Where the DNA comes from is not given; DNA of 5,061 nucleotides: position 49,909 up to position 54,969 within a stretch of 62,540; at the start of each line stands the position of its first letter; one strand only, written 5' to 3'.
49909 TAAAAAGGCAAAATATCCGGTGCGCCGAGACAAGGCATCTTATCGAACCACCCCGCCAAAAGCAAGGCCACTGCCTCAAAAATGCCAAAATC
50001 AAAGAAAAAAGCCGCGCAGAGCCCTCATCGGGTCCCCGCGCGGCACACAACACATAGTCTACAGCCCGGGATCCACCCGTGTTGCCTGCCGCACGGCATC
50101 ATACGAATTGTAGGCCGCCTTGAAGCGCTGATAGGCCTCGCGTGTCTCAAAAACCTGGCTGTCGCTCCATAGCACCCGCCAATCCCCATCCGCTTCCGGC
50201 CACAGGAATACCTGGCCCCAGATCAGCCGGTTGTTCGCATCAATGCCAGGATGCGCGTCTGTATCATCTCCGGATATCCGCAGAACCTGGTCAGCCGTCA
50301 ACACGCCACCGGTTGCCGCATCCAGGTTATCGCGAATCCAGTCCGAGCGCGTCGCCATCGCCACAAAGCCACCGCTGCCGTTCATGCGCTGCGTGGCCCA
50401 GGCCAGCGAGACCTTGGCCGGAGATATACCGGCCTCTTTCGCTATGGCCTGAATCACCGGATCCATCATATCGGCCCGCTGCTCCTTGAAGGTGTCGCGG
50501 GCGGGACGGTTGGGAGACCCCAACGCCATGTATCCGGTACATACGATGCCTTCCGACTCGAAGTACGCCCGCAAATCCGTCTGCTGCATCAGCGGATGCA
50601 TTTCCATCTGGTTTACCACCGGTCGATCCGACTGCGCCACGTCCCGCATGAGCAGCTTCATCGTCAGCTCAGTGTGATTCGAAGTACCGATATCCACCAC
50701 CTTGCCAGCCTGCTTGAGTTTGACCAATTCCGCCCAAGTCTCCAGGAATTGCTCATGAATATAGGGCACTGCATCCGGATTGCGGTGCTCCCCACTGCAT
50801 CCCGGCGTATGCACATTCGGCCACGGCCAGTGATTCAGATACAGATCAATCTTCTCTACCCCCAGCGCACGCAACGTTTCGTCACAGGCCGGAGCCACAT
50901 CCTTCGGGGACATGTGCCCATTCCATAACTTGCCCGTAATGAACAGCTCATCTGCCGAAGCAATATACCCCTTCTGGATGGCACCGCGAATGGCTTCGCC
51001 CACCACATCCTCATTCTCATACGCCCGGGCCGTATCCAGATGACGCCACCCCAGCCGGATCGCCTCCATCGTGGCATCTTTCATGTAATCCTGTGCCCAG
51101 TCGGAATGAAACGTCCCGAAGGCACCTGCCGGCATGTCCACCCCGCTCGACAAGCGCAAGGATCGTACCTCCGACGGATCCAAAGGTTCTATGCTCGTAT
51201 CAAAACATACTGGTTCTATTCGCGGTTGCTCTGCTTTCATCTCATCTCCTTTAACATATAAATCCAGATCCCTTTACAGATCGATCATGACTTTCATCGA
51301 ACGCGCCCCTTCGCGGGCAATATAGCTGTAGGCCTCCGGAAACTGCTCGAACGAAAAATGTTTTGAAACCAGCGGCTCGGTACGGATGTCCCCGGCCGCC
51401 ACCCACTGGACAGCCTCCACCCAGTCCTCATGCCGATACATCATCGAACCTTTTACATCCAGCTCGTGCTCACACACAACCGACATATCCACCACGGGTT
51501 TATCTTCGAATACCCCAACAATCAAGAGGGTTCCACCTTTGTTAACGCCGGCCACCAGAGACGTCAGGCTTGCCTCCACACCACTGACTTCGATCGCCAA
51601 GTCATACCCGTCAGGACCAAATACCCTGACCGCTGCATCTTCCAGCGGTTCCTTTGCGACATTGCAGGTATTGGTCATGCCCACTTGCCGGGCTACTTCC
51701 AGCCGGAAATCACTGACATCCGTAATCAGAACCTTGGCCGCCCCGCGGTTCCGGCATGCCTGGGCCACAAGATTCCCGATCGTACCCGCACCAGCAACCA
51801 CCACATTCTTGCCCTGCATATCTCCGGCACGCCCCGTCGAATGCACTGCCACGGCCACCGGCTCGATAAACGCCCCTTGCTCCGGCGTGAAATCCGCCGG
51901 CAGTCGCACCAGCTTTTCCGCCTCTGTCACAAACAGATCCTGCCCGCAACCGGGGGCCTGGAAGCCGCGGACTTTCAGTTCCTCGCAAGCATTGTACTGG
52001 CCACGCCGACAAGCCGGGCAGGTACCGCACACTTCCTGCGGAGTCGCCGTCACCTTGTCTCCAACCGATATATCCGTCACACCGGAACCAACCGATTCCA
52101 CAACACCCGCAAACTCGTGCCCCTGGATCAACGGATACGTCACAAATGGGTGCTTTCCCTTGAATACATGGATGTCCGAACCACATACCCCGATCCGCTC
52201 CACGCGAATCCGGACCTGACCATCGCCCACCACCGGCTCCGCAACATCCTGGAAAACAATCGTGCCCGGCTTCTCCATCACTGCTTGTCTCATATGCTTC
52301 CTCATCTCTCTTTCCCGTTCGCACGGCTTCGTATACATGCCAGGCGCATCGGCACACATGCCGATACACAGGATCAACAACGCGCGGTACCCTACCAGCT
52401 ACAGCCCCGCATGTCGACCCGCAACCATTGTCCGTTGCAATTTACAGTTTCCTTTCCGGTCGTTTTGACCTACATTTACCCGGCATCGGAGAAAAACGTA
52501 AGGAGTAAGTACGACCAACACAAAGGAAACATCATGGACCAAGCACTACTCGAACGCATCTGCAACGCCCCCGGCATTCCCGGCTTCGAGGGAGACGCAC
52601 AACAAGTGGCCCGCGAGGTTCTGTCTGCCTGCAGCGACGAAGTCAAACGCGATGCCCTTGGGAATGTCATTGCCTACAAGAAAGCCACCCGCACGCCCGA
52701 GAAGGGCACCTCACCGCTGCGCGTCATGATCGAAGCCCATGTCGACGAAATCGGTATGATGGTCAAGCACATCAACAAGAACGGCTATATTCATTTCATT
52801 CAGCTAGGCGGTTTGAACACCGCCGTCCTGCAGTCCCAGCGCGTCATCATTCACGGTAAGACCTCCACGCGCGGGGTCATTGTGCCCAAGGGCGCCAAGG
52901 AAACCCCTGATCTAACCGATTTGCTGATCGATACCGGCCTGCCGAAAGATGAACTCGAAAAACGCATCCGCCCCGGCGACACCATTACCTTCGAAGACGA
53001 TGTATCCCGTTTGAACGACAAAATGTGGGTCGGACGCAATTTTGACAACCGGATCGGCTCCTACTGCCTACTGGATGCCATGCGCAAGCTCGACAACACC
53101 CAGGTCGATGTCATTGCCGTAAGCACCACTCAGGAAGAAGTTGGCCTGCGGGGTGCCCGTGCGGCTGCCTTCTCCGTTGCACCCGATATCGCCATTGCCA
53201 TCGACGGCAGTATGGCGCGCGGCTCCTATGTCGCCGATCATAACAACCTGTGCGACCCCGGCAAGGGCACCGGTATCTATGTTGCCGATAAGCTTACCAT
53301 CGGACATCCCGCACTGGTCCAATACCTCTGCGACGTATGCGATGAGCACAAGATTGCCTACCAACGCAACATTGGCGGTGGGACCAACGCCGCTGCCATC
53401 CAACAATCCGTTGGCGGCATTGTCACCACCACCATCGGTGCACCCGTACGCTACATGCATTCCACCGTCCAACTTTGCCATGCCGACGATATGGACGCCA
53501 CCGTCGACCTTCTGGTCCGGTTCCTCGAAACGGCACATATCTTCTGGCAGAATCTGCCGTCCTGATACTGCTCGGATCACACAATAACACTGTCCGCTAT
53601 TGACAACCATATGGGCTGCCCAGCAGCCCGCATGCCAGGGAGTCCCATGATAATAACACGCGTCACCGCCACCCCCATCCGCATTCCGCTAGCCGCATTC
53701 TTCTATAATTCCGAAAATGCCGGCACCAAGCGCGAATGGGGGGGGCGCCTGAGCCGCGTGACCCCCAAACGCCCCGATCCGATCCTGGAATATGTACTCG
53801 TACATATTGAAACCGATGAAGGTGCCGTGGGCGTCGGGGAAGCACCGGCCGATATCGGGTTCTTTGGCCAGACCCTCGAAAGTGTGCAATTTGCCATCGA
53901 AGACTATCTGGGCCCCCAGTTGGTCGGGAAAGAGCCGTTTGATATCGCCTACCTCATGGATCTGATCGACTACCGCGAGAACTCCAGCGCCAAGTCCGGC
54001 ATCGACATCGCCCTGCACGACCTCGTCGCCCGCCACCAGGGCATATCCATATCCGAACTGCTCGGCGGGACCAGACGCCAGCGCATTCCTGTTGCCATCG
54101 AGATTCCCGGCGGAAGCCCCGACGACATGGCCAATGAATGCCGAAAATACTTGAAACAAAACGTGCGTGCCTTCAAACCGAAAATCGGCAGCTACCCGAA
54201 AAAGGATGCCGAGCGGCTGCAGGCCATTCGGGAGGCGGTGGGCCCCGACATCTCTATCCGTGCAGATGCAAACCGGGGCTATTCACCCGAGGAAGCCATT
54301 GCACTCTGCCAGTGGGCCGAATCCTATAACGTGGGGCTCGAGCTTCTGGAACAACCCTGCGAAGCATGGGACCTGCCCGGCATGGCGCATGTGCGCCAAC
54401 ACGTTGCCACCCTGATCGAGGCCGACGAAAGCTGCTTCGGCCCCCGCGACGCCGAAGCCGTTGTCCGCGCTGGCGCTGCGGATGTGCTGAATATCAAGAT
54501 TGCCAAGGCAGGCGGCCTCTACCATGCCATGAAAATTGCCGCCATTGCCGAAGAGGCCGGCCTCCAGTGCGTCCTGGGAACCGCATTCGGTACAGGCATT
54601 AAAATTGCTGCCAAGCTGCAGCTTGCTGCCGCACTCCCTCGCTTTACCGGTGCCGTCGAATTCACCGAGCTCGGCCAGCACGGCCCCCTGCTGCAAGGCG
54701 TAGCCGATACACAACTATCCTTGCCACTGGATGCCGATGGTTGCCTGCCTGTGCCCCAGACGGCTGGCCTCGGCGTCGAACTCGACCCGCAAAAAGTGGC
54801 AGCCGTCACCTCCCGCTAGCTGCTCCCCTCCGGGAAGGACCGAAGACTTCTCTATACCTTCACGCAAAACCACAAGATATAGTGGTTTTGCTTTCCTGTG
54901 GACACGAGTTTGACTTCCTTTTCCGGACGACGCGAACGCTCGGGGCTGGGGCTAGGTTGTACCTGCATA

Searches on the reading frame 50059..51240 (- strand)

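Call 5: search_protein_families(library=pfam, proteins=[window:50059-51240:-], max_evalue=0.1)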
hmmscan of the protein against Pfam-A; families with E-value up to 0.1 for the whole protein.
window:50059-51240:- (393 aa): 1 family
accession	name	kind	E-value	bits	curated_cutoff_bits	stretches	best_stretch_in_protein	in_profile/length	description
PF00248.27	Aldo_ket_red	-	1.8e-42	145.9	24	1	43-322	11-286/291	Aldo/keto reductase family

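Call 6: search_protein_families(library=ncbifam, proteins=[window:50059-51240:-], max_evalue=0.1)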
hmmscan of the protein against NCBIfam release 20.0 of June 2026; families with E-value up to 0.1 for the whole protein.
window:50059-51240:- (393 aa): 6 families
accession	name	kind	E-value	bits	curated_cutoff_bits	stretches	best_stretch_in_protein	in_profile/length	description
NF008377.0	PRK11172.1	equivalog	3.2e-35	121.6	327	1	36-323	3-248/267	2,5-didehydrogluconate reductase DkgB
NF008598.0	PRK11565.1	equivalog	9.6e-35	120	425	2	28-143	7-113/275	2,5-didehydrogluconate reductase DkgA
NF007695.0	PRK10376.1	subfamily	2.5e-06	26.8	280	1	56-310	45-272/290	oxidoreductase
NF007912.0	PRK10625.1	equivalog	3.8e-06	26.5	415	1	112-199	107-191/346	NADP(H)-dependent aldo-keto reductase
NF049922.1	MethglyxlRedYdjG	equivalog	8.3e-05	21.7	550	1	44-210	29-196/326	NADH-dependent methylglyoxal reductase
TIGR01293.1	Kv_beta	subfamily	0.018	14.1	365.4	0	252-308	247-300/319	voltage-dependent potassium channel subunit beta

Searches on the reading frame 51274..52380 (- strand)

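Call 5: search_protein_families(library=pfam, proteins=[window:51274-52380:-], max_evalue=0.1)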
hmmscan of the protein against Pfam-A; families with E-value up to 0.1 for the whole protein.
window:51274-52380:- (368 aa): 9 families
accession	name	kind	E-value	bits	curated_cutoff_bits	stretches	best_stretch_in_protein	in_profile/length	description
PF08240.17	ADH_N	-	2.5e-29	102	23.5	1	52-161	1-103/104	Alcohol dehydrogenase GroES-like domain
PF00107.32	ADH_zinc_N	-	2.4e-24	86.2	31.8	1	201-328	2-128/129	Zinc-binding dehydrogenase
PF13602.12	ADH_zinc_N_2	-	1.3e-07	33.1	27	1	248-359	13-128/134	Zinc-binding dehydrogenase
PF16912.11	Glu_dehyd_C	-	1.7e-05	24.9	34.9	1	172-366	7-209/211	Glucose dehydrogenase C-terminus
PF01488.26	Shikimate_DH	-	0.0022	18.5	24.3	1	185-223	7-45/138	Shikimate / quinate 5-dehydrogenase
PF00670.27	AdoHcyase_NAD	-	0.004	17.7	27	1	184-223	15-55/162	S-adenosyl-L-homocysteine hydrolase, NAD binding domain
PF02826.25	2-Hacid_dh_C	-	0.011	15.5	25.1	1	185-226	31-71/178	D-isomer specific 2-hydroxyacid dehydrogenase, NAD binding domain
PF02737.24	3HCDH_N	-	0.013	15.9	22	1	192-236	1-44/180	3-hydroxyacyl-CoA dehydrogenase, NAD binding domain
PF00208.27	ELFV_dehydrog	-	0.067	13.3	23.4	0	185-223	27-65/241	Glutamate/Leucine/Phenylalanine/Valine dehydrogenase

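Call 6: search_protein_families(library=ncbifam, proteins=[window:51274-52380:-], max_evalue=0.1)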
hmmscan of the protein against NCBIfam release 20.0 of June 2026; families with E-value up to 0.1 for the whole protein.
window:51274-52380:- (368 aa): 48 families (the best 25 are shown)
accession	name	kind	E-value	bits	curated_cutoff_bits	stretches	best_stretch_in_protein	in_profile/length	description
NF003808.0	PRK05396.1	equivalog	1.2e-65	221.6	380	1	40-366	12-338/341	L-threonine 3-dehydrogenase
TIGR00692.1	tdh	equivalog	3.1e-62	210.6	458.35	1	41-364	11-336/340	L-threonine 3-dehydrogenase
NF007489.0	PRK10083.1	equivalog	1.4e-55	188.6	376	1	30-367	1-336/339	Zn-dependent oxidoreductase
NF041097.1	keto_inos_dh_IolM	equivalog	6.8e-53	179.7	450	1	17-359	16-382/389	scyllo-inosose 3-dehydrogenase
NF007642.0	PRK10309.1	equivalog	1.2e-52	179.2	550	1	30-360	1-339/347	galactitol-1-phosphate 5-dehydrogenase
NF007375.0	PRK09880.1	equivalog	1.1e-51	175.7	469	1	53-366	27-341/344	L-idonate 5-dehydrogenase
NF010344.0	PRK13771.1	subfamily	4.4e-37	127.8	349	1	30-367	1-332/334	putative alcohol dehydrogenase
NF006940.0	PRK09422.1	equivalog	1.6e-35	122.7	344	1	30-340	1-309/338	alcohol dehydrogenase AdhP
TIGR03989.1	Rxyl_3153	subfamily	7.4e-35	120.9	440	2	45-134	20-107/370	NDMA-dependent alcohol dehydrogenase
TIGR03366.1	HpnZ_proposed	hypoth_equivalog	4.8e-34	118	328.1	1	51-330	3-296/315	putative phosphonate catabolism associated alcohol dehydrogenase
NF041172.1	AcrlCoa_red_Thmprot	equivalog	5e-31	107.9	500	1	34-366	5-332/334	acryloyl-CoA reductase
TIGR03451.1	mycoS_dep_FDH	equivalog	4.5e-29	101.4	512.9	2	36-133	9-105/358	S-(hydroxymethyl)mycothiol dehydrogenase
TIGR02818.1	adh_III_F_hyde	equivalog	7.7e-24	84.4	543.95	2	36-142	11-113/368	S-(hydroxymethyl)glutathione dehydrogenase/class III alcohol dehydrogenase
NF047908.1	AldhRedAhr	equivalog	1e-22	80.5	470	1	37-364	12-331/335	NADPH-dependent aldehyde reductase Ahr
TIGR02824.1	quinone_pig3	subfamily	4.6e-21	75.1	296.8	2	136-365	84-322/325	putative NAD(P)H quinone oxidoreductase, PIG3 family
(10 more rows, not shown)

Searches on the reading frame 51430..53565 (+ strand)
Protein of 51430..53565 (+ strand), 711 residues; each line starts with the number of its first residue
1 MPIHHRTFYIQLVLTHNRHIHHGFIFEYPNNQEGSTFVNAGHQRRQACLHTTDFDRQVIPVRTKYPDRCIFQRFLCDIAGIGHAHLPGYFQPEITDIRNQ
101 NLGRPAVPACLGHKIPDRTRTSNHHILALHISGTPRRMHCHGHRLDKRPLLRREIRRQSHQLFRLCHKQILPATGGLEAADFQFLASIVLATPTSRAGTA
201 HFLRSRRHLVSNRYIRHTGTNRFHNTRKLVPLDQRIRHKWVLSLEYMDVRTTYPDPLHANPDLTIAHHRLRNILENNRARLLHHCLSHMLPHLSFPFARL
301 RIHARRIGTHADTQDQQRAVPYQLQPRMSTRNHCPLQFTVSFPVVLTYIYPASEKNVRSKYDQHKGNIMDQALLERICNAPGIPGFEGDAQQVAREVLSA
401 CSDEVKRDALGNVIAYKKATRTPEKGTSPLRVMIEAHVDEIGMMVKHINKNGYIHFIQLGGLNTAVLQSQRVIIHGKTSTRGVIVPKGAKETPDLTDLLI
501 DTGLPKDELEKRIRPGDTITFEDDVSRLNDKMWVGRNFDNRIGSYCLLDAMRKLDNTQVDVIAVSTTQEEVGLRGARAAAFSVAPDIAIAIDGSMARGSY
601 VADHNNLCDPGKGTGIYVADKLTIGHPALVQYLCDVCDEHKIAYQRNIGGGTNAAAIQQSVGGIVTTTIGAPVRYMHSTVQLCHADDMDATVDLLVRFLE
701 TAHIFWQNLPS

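Call 7: search_protein_families(library=pfam, proteins=[window:51430-53565:+], max_evalue=0.01)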
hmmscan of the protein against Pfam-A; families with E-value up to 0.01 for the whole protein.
window:51430-53565:+ (711 aa): 3 families
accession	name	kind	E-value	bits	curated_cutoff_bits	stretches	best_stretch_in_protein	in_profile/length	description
PF05343.19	Peptidase_M42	-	6.7e-72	242.4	23.2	1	411-694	1-292/292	M42 glutamyl aminopeptidase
PF02127.20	Peptidase_M18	-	3.1e-05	23.4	24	0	634-698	362-431/432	Aminopeptidase I zinc metalloprotease (M18)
PF01546.33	Peptidase_M20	-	0.003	17.9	24.6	1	532-700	27-205/206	Peptidase family M20/M25/M40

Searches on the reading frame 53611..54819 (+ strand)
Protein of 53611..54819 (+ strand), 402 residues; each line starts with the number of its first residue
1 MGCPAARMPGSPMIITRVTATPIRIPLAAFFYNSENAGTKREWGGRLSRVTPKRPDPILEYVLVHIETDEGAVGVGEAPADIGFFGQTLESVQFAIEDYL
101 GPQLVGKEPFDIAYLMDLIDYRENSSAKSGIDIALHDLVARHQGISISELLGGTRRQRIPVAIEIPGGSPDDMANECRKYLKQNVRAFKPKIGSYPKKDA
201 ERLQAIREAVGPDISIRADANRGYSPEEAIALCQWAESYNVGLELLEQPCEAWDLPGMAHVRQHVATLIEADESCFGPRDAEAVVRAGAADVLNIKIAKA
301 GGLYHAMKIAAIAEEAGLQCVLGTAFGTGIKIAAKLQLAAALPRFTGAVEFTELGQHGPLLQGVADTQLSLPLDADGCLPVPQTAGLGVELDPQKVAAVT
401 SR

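Call 7: search_protein_families(library=pfam, proteins=[window:53611-54819:+], max_evalue=0.01)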
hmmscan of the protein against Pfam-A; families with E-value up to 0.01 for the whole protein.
window:53611-54819:+ (402 aa): 3 families
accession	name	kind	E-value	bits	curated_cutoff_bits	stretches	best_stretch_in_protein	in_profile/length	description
PF13378.12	MR_MLE_C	-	6e-53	180.2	29.4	1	172-394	1-218/219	Enolase C-terminal domain-like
PF02746.21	MR_MLE_N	-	1.7e-18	67.4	22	1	60-152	27-117/117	Mandelate racemase / muconate lactonizing enzyme, N-terminal domain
PF07476.17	MAAL_C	-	0.00013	21.6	27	1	266-328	139-202/249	Methylaspartate ammonia-lyase C-terminus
